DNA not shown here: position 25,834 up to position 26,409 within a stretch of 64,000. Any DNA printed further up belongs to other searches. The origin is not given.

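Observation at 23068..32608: Tandem cassettes b and c: repeated 4-gene module [LAL/STAND-LuxR regulator - small RYEIRL protein - DUF4386 - TIGR00026 F420 nitroreductase], candidate undescribed inducible membrane-redox system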

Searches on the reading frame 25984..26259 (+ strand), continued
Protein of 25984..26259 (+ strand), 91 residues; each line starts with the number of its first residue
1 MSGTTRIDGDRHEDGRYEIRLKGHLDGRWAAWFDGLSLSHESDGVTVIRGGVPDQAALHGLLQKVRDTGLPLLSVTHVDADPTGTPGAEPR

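Call 66: search_protein_representatives(alignment_id=A2)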
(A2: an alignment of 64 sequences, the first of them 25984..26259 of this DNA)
Query: 64 sequences, 91 profile positions. Proteins with E-value up to 0.001 (for the whole library): 11960; up to 1e-10: 5305; up to 1e-30: 28. The best 150 are listed.
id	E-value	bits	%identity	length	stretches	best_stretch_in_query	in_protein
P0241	5.7e-39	147.8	-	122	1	7-91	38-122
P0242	8.3e-39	147.3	-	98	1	6-91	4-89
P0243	1.4e-35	136.9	-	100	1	8-88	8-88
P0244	4.1e-35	135.5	-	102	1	2-79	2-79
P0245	1.6e-34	133.5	-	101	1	5-91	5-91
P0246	2.3e-34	133.1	-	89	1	1-87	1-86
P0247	2.5e-34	132.9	-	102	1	4-88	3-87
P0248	1.5e-33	130.5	-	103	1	1-84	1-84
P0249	3.9e-33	129.1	-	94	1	12-82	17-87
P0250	3.9e-33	129.1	-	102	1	10-87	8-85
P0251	5.5e-33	128.7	-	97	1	16-91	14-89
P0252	6.2e-33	128.5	-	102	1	2-86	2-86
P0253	7.0e-33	128.3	-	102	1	1-86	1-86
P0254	1.3e-32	127.4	-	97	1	1-87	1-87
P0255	2.2e-32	126.7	-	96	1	5-84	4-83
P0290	8.7e-29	115.2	-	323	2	13-79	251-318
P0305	5.3e-28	112.7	-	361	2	8-75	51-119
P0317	1.7e-27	111.0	-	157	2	17-77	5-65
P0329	7.1e-27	109.1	-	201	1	12-79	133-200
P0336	1.1e-26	108.5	-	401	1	1-88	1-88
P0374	1.0e-25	105.3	-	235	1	10-84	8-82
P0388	1.8e-25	104.6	-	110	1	15-89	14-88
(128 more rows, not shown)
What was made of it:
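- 25984..26259 (+): Small protein b (91 aa, 'RYEIRL............'), beta-alpha-beta-beta-alpha-beta fold, no named family. 11,960 50%-identity clusters at E<=1e-3 (call 66).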

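Call 68: search_protein_families(library=pfam, proteins=[P0290, P0305, P0374, P0329, P0336, P0317], max_evalue=0.01)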
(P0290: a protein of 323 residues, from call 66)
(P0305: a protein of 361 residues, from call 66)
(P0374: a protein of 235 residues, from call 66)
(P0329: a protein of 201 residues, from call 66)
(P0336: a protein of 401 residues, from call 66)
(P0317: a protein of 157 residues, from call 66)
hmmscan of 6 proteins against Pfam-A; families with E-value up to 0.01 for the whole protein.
P0290 (323 aa): 1 family
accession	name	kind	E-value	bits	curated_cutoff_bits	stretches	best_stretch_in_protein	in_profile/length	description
PF07758.16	DUF1614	-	0.0029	18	23.9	1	135-223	42-132/171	Protein of unknown function (DUF1614)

P0305 (361 aa): 0 families

P0374 (235 aa): 1 family
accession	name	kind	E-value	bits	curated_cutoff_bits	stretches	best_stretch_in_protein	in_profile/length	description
PF19851.4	DUF6326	-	2.3e-17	64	24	1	111-229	13-131/135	Family of unknown function (DUF6326)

P0329 (201 aa): 1 family
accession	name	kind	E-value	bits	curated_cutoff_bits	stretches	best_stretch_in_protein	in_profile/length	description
PF10067.14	DUF2306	-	1.3e-09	38.9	31.6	1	2-66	44-105/147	Predicted membrane protein (DUF2306)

P0336 (401 aa): 3 families
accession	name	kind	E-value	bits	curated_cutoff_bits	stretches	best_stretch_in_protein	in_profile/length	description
PF13602.12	ADH_zinc_N_2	-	9.4e-27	95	27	1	275-399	1-134/134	Zinc-binding dehydrogenase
PF08240.17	ADH_N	-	1.2e-14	54.9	23.5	1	114-191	2-92/104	Alcohol dehydrogenase GroES-like domain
PF00107.32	ADH_zinc_N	-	5.5e-13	49.4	31.8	1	244-322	1-87/129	Zinc-binding dehydrogenase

P0317 (157 aa): 1 family
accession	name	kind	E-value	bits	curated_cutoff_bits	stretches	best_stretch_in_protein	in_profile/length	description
PF22294.1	DUF6966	-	0.0013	19.1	27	0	91-105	2-16/53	Domain of unknown function (DUF6966)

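Call 69: find_related_loci(query=P0388, collection=genome_contigs, flank=6000)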
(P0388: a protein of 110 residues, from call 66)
Query P0388 (110 aa) in genome_contigs; peptide patterns used: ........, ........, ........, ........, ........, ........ (x = any residue, [..] = any of these).
600 stretches matched a pattern (row limit reached: there are more); 358 encode a relative of the query (tblastn E <= 1e-3); the best 80 are kept; 79 distinct loci.
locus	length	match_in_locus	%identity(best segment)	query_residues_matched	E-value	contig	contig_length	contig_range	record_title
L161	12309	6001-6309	83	1-110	3e-52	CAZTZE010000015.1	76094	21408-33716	MAG TPA_asm: uncultured Chloroflexus sp. isolate binchicken_co266_168 genome assembly, contig: NODE_737_length_76094_cov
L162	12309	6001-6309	80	1-110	6e-52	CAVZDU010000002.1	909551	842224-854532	MAG: uncultured Chloroflexia bacterium isolate MFD05942.bin.2.46 genome assembly, contig: contig_2045, whole genome shot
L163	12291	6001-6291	77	1-110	1e-49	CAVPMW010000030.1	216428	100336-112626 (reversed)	MAG: uncultured Chloroflexia bacterium isolate MFD10007.bin.2.126 genome assembly, contig: contig_9337, whole genome sho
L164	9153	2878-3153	83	11-110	3e-48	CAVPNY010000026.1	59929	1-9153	MAG: uncultured Chloroflexia bacterium isolate MFD00032.bin.3.204 genome assembly, contig: contig_95289, whole genome sh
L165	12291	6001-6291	73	1-110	2e-47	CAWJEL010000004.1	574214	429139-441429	MAG: uncultured Chloroflexia bacterium isolate MFD04716.bin.2.35 genome assembly, contig: contig_12070, whole genome sho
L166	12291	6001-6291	73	1-110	2e-46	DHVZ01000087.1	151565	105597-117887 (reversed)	MAG TPA_asm: Anaerolineales bacterium UBA5195 UBA5195_contig_5266, whole genome shotgun sequence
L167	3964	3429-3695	72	1-110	5e-45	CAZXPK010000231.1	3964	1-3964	MAG TPA_asm: uncultured Anaerolineaceae bacterium isolate binchicken_co33_109 genome assembly, contig: NODE_38085_length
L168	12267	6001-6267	73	1-110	3e-44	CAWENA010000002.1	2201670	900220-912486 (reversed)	MAG: uncultured Chloroflexia bacterium isolate MFD04716.bin.1.45 genome assembly, contig: contig_1826, whole genome shot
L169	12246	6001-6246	89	1-81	4e-44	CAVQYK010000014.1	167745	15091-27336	MAG: uncultured Chloroflexia bacterium isolate MFD00032.bin.2.234 genome assembly, contig: contig_20642, whole genome sh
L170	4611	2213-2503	71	1-110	7e-44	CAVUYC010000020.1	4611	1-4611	MAG: uncultured Chloroflexia bacterium isolate MFD05942.bin.2.118 genome assembly, contig: contig_36577, whole genome sh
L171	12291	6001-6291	70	1-110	1e-43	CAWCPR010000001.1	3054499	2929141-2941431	MAG: uncultured Chloroflexia bacterium isolate MFD04944.bin.2.27 genome assembly, contig: contig_12334, whole genome sho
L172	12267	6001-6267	71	1-110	9e-44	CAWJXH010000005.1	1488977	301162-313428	MAG: uncultured Chloroflexia bacterium isolate MFD01299.bin.1.229 genome assembly, contig: contig_27429, whole genome sh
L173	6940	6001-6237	91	1-78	3e-43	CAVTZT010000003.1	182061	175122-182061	MAG: uncultured Chloroflexia bacterium isolate MFD04408.bin.2.42 genome assembly, contig: contig_111271, whole genome sh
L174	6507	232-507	75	11-110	2e-43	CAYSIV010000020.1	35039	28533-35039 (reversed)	MAG TPA_asm: uncultured Anaerolineales bacterium isolate SRP119689_co1_311 genome assembly, contig: NODE_1489_length_350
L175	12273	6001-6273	74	12-110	4e-43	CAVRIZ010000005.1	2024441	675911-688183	MAG: uncultured Chloroflexia bacterium isolate MFD05942.bin.1.115 genome assembly, contig: contig_11739, whole genome sh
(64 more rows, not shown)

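Call 84: search_dna_similar(query=window:25984-26259:+, collection=plasmids, mode=protein, max_rows=15)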
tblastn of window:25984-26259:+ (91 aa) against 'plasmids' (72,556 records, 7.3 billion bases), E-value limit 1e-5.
Records with a match: 4; places in all: 4; records where one place covers at least 80% of the query: 0.
Best place of each record, by identity: 60-80% 1; <60% 3.
By first word of the organism name: Acaryochloris 1; Pseudomonas 1; Deinococcus 1; Candidatus 1.
By predicted mobility (MOB-suite, as given by PLSDB): non-mobilizable 3; conjugative 1.
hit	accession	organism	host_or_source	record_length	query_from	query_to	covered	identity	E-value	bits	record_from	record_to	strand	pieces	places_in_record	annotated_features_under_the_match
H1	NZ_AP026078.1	Acaryochloris marina MBIC10699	cell culture,Ascidian, Diplosoma similis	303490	16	83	75%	58.8%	2e-18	85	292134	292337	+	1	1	hypothetical protein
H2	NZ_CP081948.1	Pseudomonas sp. DR48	Rhizosphere of Soybean,whole organism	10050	15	75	67%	63.9%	3e-17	81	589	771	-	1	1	record has no annotation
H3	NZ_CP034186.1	Deinococcus psychrotolerans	whole organism,R2A medium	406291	11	79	76%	47.2%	8e-10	60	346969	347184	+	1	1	none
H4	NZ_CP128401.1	Candidatus Chlorohelix allophototropha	Single colony of Candidatus Chlorohelix ...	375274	17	81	71%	46.2%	1e-13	71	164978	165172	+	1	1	hypothetical protein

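Call 85: find_encoding_contigs(protein=window:25984-26259:+, flank=8000, max_places=4)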
Protein window:25984-26259:+ (91 aa): no gene with exactly this product is on record in the collection.
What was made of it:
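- Tried and rejected: Exact look-up of the window's small protein in assemblies: not on record (call 85).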

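Call 86: get_annotated_region(hit=H1, flank=5000)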
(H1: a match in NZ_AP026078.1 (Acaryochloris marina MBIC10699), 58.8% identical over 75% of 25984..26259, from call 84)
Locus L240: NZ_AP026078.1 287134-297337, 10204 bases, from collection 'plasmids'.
description: Acaryochloris marina MBIC10699 plasmid pREC3, complete sequence
organism: Acaryochloris marina MBIC10699 (NCBI taxid 2954813)
taxonomy: Bacteria; Cyanobacteriota; Cyanophyceae; Acaryochloridales; Acaryochloridaceae; Acaryochloris; Acaryochloris marina; Acaryochloris marina MBIC10699
host: -; source: cell culture,Ascidian, Diplosoma similis; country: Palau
typing (MOB-suite, as given by PLSDB): conjugative; relaxase MOBF; mating-pair formation MPF_T
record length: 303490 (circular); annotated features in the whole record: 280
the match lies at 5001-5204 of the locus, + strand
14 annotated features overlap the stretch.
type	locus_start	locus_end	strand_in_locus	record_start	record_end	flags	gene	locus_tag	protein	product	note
CDS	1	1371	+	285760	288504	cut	-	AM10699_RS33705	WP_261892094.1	LuxR C-terminal-related transcriptional regulator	GO:0006355 - regulation of DNA-templated transcription [Evidence IEA]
CDS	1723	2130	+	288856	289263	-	-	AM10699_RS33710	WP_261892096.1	VOC family protein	-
CDS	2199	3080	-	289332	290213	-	-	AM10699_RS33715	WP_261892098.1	AraC family transcriptional regulator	-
CDS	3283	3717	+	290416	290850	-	-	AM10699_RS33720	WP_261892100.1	DUF6326 family protein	-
CDS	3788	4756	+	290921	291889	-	-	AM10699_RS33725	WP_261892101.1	NAD(P)-dependent alcohol dehydrogenase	-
CDS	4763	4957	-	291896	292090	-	-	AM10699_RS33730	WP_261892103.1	hypothetical protein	-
CDS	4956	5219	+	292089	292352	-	-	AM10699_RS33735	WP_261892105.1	hypothetical protein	-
CDS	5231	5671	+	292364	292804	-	-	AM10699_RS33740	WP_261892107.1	DUF6326 family protein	-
CDS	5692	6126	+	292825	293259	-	-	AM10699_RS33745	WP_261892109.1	DUF6326 family protein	-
CDS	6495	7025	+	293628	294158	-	-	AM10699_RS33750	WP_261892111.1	adenylate kinase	-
CDS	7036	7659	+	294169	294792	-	-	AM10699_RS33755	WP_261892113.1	class I SAM-dependent methyltransferase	-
CDS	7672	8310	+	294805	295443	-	-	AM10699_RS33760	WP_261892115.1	VOC family protein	-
CDS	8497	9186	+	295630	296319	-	-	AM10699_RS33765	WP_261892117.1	class I SAM-dependent methyltransferase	-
CDS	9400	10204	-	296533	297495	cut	-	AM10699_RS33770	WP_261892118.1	carbonic anhydrase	-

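Call 87: get_annotated_region(hit=H4, flank=5000)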
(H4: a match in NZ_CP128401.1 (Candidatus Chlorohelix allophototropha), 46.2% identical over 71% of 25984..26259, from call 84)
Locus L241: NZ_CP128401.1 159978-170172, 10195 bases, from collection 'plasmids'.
description: Candidatus Chlorohelix allophototropha isolate L227-S17 plasmid unnamed1, complete sequence
organism: Candidatus Chlorohelix allophototropha (NCBI taxid 3003348)
taxonomy: Bacteria; Chloroflexota; Chloroflexia; Candidatus Chloroheliales; Candidatus Chloroheliaceae; Candidatus Chlorohelix; Candidatus Chlorohelix allophototropha
host: -; source: Single colony of Candidatus Chlorohelix allophototropha from a non-axenic enrichment (subculture 19.9); ...; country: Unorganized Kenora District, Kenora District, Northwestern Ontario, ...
typing (MOB-suite, as given by PLSDB): non-mobilizable
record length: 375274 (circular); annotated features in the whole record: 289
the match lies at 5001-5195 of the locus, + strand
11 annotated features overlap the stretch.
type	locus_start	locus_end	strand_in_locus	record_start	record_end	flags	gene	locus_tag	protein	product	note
CDS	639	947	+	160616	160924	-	-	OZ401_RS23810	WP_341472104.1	hypothetical protein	-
CDS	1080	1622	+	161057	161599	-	-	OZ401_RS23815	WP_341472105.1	cysteine hydrolase family protein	-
CDS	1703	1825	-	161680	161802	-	-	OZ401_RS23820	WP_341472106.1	hypothetical protein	-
CDS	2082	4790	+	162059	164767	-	-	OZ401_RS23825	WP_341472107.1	LuxR C-terminal-related transcriptional regulator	GO:0006355 - regulation of DNA-templated transcription [Evidence IEA]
CDS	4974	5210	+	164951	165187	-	-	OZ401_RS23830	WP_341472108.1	hypothetical protein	-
CDS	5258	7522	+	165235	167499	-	-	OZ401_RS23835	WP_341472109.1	MMPL family transporter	-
CDS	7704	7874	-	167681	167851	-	-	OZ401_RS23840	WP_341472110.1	hypothetical protein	-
CDS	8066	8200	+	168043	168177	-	-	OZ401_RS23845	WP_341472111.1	hypothetical protein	-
CDS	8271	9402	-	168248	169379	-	-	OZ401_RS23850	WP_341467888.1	IS3 family transposase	-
CDS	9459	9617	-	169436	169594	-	-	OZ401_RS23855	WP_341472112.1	hypothetical protein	-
CDS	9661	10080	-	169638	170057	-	-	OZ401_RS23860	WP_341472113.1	DDE-type integrase/transposase/recombinase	-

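Call 88: get_annotated_region(hit=H3, flank=5000)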
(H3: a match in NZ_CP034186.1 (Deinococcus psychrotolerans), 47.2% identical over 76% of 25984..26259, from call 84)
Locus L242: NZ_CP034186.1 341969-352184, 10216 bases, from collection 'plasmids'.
description: Deinococcus psychrotolerans strain S14-83 plasmid unnamed2, complete sequence
organism: Deinococcus psychrotolerans (NCBI taxid 2489213)
taxonomy: Bacteria; Deinococcota; Deinococci; Deinococcales; Deinococcaceae; Deinococcus; Deinococcus psychrotolerans
host: -; source: whole organism,R2A medium; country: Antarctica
typing (MOB-suite, as given by PLSDB): non-mobilizable
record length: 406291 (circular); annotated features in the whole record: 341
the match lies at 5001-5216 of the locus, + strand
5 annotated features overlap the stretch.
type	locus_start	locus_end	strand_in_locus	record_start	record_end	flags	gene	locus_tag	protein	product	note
CDS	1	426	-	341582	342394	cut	-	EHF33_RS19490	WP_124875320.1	nitroreductase family protein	-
CDS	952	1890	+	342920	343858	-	-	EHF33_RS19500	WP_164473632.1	IS3 family transposase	-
CDS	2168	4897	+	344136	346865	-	-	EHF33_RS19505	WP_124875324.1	LuxR C-terminal-related transcriptional regulator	GO:0006355 - regulation of DNA-templated transcription [Evidence IEA]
CDS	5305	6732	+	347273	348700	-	-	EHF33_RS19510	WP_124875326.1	hypothetical protein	-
CDS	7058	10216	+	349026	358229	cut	-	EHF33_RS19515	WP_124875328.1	PKD domain-containing protein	-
